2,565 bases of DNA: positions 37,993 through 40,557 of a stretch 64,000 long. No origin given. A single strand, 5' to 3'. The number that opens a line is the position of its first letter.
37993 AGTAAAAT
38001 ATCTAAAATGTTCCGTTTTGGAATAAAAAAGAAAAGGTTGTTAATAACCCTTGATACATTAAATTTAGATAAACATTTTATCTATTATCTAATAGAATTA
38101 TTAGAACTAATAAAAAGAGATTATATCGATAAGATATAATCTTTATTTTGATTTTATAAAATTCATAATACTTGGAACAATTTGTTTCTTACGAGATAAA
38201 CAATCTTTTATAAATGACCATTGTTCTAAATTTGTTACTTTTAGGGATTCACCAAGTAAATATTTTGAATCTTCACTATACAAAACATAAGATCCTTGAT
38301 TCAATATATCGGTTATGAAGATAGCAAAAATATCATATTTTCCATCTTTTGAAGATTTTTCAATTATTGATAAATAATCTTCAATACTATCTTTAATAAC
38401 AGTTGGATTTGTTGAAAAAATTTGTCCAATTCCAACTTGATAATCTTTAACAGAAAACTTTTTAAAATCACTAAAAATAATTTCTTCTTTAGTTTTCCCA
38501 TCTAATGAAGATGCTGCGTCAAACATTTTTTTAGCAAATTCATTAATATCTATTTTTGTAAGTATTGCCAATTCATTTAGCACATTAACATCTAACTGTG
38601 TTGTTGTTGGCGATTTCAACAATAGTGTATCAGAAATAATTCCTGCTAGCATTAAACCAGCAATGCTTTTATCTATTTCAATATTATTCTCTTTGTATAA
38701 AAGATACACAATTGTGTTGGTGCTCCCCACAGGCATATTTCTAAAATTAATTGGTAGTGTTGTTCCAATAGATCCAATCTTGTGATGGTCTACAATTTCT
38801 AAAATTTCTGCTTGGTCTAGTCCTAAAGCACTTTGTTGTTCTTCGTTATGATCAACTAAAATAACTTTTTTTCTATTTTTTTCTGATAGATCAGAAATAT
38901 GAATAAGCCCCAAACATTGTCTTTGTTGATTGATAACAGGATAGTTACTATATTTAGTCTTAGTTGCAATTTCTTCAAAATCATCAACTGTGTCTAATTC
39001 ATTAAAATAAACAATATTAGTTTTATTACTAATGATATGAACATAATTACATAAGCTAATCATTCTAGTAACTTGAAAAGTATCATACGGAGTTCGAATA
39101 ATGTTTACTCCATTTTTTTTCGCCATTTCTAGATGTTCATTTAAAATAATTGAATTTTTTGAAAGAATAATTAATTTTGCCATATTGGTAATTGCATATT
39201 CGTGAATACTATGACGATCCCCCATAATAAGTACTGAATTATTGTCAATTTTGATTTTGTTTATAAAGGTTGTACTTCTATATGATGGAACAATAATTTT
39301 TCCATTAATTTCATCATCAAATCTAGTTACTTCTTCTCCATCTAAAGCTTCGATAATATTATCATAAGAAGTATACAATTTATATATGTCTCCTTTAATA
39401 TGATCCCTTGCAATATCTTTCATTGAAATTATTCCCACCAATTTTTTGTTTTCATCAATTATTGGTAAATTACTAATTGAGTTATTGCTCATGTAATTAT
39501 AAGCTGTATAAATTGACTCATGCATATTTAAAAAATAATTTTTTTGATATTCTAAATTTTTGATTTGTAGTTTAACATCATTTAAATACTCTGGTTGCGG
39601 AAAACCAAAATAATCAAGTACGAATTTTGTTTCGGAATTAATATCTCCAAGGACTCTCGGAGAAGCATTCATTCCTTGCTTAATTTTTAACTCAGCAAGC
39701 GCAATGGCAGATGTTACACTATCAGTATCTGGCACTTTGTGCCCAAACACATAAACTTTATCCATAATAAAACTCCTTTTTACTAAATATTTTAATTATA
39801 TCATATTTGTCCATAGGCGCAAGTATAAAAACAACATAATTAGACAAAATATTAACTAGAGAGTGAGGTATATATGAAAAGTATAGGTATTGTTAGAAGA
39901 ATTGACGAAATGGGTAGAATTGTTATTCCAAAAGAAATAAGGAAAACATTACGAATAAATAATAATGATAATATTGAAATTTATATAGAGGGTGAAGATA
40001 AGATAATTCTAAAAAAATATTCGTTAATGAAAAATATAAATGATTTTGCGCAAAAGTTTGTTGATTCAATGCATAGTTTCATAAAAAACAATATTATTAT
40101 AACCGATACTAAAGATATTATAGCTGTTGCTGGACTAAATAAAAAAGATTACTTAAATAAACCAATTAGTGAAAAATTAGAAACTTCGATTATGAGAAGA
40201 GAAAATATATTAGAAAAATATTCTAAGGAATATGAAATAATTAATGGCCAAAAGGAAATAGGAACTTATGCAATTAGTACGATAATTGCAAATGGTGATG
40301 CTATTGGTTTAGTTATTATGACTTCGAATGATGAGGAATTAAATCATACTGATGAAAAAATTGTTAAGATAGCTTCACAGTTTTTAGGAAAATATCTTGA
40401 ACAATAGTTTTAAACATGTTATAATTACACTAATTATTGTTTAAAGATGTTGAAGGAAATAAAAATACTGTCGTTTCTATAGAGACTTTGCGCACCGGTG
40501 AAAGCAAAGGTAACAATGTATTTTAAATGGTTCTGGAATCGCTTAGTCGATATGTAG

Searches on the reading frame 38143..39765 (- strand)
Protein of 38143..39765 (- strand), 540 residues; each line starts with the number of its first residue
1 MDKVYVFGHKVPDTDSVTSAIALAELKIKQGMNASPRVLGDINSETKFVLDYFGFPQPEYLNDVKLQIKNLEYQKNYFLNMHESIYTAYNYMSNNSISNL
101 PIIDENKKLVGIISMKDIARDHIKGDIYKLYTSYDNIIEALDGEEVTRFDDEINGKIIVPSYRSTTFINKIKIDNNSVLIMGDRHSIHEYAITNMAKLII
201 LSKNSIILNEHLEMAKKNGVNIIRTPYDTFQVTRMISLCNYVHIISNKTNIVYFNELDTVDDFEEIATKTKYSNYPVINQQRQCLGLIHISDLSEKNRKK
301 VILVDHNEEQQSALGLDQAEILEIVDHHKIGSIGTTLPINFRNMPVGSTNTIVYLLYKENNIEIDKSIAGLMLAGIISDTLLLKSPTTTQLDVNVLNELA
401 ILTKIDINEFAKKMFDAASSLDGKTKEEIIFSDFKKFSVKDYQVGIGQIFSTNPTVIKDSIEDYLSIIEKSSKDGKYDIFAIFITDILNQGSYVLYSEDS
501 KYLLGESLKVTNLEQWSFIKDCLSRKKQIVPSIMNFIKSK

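Call 50: search_protein_families(library=pfam, proteins=[window:38143-39765:-], max_evalue=0.00001)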
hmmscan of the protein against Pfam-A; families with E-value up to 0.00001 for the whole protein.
window:38143-39765:- (540 aa): 4 families
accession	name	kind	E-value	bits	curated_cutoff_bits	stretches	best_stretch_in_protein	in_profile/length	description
PF02833.19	DHHA2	-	6.4e-25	88.4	27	1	412-535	1-125/126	DHHA2 domain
PF01368.27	DHH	-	6.3e-23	81.8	28.1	1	3-376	1-125/125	DHH family, N-terminal domain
PF07085.17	DRTGG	-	1.3e-15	57.6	25.2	1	136-238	1-104/105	DRTGG domain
PF00571.33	CBS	-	2.3e-15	57.1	24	1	78-120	11-53/57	CBS domain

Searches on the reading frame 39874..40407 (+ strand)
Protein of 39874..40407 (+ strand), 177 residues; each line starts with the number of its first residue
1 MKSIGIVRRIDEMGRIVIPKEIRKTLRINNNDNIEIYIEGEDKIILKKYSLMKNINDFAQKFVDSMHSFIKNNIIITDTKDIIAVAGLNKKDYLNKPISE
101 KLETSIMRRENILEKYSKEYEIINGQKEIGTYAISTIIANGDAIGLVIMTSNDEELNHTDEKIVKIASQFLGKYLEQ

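Call 50: search_protein_families(library=pfam, proteins=[window:39874-40407:+], max_evalue=0.00001)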
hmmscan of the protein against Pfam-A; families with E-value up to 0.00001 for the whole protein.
window:39874-40407:+ (177 aa): 2 families
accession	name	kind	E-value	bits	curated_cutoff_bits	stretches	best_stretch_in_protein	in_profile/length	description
PF15714.11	SpoVT_C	-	2.4e-32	112.1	27.5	1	55-176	2-128/128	Stage V sporulation protein T C-terminal, transcription factor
PF04014.23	MazE_antitoxin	-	3.8e-10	40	24.7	1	7-50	1-44/48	Antidote-toxin recognition MazE, bacterial antitoxin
